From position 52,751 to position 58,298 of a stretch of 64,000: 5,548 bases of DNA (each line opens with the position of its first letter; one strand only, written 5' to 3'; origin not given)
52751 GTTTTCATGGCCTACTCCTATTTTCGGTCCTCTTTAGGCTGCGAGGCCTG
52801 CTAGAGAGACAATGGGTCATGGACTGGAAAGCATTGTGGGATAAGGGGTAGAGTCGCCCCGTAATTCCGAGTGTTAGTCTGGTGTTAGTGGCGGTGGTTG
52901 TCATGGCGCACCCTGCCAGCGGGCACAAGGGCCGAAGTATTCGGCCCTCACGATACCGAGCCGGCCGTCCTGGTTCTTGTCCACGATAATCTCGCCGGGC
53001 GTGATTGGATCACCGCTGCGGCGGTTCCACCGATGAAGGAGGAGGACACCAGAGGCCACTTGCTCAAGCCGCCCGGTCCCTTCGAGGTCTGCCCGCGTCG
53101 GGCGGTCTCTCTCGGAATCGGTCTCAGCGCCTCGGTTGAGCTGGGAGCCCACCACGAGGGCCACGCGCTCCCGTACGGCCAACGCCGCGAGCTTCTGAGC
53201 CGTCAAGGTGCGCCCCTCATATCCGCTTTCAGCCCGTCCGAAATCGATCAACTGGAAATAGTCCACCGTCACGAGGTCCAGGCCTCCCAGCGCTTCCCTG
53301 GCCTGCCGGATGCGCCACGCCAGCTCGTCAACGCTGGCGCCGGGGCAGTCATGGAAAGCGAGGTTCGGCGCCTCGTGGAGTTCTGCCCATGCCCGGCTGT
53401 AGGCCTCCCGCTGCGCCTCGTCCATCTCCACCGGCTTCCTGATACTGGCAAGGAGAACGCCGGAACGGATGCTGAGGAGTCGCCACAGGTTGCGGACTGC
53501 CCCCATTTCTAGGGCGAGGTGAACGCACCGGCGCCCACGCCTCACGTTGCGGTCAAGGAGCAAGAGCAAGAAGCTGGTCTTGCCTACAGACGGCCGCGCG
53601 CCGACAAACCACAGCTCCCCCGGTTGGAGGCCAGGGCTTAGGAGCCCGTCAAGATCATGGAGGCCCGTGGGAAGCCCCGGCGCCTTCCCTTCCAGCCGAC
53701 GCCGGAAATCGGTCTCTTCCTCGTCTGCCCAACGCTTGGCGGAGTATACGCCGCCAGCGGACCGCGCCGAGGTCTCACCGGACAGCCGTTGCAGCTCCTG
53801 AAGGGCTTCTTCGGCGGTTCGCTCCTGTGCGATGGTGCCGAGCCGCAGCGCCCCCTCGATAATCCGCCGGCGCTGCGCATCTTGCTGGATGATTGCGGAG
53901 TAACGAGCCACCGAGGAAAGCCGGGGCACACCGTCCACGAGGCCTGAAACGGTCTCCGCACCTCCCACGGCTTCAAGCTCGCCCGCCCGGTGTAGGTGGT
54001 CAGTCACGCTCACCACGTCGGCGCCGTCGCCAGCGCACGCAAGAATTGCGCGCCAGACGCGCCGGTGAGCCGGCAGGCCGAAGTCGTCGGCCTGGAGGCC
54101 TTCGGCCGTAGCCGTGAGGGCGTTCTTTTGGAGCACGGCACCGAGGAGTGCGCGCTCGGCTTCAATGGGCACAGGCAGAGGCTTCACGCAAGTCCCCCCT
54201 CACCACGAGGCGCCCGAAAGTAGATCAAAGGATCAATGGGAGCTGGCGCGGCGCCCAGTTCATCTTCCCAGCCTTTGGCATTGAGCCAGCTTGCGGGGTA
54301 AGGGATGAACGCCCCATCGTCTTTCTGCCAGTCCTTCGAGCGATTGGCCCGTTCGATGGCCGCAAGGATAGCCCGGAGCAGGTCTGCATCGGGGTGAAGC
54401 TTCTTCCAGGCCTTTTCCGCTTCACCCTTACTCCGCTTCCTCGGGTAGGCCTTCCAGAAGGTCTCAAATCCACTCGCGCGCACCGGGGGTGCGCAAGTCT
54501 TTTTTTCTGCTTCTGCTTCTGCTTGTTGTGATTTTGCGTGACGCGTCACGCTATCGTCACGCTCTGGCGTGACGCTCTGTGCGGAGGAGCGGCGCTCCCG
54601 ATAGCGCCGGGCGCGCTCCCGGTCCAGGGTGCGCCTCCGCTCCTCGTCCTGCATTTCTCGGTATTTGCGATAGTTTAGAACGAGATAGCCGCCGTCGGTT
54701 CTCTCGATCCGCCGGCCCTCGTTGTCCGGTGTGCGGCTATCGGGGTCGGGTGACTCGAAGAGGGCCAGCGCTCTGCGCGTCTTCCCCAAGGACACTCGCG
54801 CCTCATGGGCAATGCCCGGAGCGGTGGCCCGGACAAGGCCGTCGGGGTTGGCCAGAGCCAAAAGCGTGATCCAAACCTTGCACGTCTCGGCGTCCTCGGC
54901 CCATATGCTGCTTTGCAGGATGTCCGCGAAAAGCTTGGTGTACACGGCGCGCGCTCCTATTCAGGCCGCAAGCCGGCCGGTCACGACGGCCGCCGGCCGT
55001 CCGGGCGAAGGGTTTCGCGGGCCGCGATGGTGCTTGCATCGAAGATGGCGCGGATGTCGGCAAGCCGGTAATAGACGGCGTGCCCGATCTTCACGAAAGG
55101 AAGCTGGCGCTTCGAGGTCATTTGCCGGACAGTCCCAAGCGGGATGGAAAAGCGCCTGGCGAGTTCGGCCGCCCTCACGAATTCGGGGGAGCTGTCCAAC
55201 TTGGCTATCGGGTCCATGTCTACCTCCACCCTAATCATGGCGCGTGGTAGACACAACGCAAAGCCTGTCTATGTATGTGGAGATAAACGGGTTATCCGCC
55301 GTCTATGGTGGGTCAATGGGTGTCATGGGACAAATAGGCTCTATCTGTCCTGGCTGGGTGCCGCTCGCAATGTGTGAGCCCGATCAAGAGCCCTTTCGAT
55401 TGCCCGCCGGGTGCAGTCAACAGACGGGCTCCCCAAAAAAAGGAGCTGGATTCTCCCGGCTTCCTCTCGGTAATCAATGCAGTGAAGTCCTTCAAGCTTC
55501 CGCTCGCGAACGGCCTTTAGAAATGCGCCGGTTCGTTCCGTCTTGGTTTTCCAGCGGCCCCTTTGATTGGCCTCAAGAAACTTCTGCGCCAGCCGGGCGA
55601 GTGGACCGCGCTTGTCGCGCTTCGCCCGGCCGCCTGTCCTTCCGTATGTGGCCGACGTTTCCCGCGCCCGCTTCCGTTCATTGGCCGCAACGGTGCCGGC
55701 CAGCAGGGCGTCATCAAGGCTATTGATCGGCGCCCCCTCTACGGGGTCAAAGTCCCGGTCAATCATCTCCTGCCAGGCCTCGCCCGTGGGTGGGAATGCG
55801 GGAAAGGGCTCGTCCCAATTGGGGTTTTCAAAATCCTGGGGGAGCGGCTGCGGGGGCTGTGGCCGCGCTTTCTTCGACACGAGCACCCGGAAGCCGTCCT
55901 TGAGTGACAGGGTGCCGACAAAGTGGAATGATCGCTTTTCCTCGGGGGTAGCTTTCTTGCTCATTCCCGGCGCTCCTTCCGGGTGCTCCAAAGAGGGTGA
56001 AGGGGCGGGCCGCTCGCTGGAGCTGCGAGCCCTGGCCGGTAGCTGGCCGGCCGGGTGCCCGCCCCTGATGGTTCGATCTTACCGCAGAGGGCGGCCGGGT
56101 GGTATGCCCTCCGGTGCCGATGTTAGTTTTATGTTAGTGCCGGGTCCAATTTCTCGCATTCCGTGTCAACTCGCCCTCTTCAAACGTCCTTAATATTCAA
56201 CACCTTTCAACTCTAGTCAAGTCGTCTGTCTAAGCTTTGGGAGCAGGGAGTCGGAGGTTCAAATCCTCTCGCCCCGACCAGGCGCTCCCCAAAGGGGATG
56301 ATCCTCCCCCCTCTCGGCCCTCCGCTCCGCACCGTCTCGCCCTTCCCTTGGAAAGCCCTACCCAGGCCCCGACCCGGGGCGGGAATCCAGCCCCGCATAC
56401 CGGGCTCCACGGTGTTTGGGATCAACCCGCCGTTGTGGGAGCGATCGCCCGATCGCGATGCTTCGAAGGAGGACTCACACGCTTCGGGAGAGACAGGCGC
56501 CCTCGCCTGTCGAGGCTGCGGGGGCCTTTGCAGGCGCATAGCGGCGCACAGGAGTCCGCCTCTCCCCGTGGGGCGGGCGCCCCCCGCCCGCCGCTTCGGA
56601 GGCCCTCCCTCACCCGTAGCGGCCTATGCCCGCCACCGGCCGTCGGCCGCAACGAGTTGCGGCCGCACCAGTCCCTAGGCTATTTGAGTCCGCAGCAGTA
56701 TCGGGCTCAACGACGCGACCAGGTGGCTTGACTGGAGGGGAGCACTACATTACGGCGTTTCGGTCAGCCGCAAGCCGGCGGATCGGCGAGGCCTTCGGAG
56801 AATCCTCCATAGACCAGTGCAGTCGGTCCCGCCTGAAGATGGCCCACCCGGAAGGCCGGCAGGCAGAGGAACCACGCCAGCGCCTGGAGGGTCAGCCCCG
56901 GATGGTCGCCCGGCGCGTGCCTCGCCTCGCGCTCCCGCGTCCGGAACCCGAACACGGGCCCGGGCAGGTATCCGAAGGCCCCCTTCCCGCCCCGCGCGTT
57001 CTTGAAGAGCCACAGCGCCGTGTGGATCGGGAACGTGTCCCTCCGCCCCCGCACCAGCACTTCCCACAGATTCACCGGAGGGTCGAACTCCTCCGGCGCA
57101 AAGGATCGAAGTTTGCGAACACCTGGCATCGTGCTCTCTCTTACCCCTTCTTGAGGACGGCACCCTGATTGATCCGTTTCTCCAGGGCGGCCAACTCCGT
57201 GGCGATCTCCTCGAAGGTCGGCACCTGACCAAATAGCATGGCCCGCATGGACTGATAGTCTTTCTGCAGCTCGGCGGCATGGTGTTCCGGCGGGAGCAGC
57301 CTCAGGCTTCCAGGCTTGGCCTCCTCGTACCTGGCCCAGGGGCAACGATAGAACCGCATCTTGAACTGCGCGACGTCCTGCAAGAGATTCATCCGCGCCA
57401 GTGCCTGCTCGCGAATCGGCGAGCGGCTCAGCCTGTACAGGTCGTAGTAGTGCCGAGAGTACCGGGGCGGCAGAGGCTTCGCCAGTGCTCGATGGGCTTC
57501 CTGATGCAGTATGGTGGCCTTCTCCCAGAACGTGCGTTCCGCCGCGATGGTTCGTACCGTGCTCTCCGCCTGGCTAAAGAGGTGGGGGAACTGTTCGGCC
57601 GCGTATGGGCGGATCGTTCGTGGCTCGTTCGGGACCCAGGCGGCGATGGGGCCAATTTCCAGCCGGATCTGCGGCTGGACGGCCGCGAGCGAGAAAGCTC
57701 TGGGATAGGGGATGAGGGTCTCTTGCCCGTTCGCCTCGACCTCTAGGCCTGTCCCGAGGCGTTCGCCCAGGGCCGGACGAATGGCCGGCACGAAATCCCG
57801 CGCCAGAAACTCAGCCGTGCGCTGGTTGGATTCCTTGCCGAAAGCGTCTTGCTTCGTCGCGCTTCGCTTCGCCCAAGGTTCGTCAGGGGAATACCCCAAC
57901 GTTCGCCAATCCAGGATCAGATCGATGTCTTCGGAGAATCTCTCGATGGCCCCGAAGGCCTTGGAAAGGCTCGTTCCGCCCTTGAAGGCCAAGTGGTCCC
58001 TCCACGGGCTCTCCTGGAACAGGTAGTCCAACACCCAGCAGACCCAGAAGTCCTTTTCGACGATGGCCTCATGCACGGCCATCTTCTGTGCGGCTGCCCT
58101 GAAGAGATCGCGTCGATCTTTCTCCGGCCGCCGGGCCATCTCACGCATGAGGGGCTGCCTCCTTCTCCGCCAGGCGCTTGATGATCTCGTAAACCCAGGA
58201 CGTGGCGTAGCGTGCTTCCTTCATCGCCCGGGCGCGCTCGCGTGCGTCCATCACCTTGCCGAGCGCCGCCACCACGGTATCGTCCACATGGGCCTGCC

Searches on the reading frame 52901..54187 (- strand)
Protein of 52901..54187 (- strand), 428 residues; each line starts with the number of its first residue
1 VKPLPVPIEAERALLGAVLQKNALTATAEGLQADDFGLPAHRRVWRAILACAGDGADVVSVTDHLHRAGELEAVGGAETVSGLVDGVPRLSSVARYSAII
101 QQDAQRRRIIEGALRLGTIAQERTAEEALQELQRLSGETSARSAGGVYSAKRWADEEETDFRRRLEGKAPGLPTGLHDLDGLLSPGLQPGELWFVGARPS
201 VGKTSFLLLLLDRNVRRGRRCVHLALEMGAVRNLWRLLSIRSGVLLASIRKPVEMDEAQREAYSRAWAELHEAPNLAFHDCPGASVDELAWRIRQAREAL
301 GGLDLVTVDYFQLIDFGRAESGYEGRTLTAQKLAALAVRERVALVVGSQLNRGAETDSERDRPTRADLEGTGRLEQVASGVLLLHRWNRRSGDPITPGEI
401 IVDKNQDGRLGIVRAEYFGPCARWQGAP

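Call 87: search_protein_families(library=pfam, proteins=[window:52901-54187:-], max_evalue=0.001)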
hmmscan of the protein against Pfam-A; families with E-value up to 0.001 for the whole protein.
window:52901-54187:- (428 aa): 3 families
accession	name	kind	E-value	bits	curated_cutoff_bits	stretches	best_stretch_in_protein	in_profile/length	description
PF03796.21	DnaB_C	-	1.3e-40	139.9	27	1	171-424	1-253/255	DnaB-like helicase C terminal domain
PF00772.26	DnaB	-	2.6e-17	63.2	23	1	5-101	3-102/103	DnaB-like helicase N terminal domain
PF13481.12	AAA_25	-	2.7e-05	24.3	27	1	179-346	22-186/195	AAA domain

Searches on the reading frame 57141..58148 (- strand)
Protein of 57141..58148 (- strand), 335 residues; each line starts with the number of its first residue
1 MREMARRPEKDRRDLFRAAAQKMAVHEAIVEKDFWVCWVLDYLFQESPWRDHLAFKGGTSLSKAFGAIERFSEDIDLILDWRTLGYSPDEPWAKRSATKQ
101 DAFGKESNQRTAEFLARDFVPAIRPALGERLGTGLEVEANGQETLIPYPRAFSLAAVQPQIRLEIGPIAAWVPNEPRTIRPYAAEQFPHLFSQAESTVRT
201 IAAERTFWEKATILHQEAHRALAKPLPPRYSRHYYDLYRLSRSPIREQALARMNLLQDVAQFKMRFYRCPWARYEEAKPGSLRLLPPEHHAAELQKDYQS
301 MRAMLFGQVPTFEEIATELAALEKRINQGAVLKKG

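Call 38: search_protein_families(library=padloc, proteins=[window:57141-58148:-], max_evalue=0.001)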
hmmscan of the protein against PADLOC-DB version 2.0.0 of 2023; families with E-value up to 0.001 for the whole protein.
window:57141-58148:- (335 aa): 21 families
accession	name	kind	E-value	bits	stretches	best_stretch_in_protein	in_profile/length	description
PDLC02289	AbiEii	-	3.1e-108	359.9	1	1-330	3-304/309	AbiEii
PDLC02292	AbiEii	-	1.7e-42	144.2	1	12-324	10-282/283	AbiEii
PDLC02315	AbiEii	-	3.8e-42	142.7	1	10-329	14-346/352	AbiEii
PDLC02297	AbiEii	-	2.2e-22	77.8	1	11-263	3-244/307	AbiEii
PDLC02322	AbiEii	-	7.2e-22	76.2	1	16-79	16-76/324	AbiEii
PDLC02302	AbiEii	-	7.9e-22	76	2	18-78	14-74/313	AbiEii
PDLC02304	AbiEii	-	1.3e-17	62.6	1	17-77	8-67/260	AbiEii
PDLC02316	AbiEii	-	2e-15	55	1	13-107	11-104/314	AbiEii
PDLC02317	AbiEii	-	2.1e-11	41.4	1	12-79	4-70/396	AbiEii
PDLC02294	AbiEii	-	2.2e-10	38.8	1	26-105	18-94/260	AbiEii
PDLC02303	AbiEii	-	1.3e-09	35.9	1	17-78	7-66/249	AbiEii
PDLC02323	AbiEii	-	1.2e-07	29.7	1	23-81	12-67/248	AbiEii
PDLC02318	AbiEii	-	5.6e-06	23.9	1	42-79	31-69/280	AbiEii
PDLC02305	AbiEii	-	8.5e-06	23.2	1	16-77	8-69/306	AbiEii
PDLC02296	AbiEii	-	9.6e-06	23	1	20-77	14-69/282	AbiEii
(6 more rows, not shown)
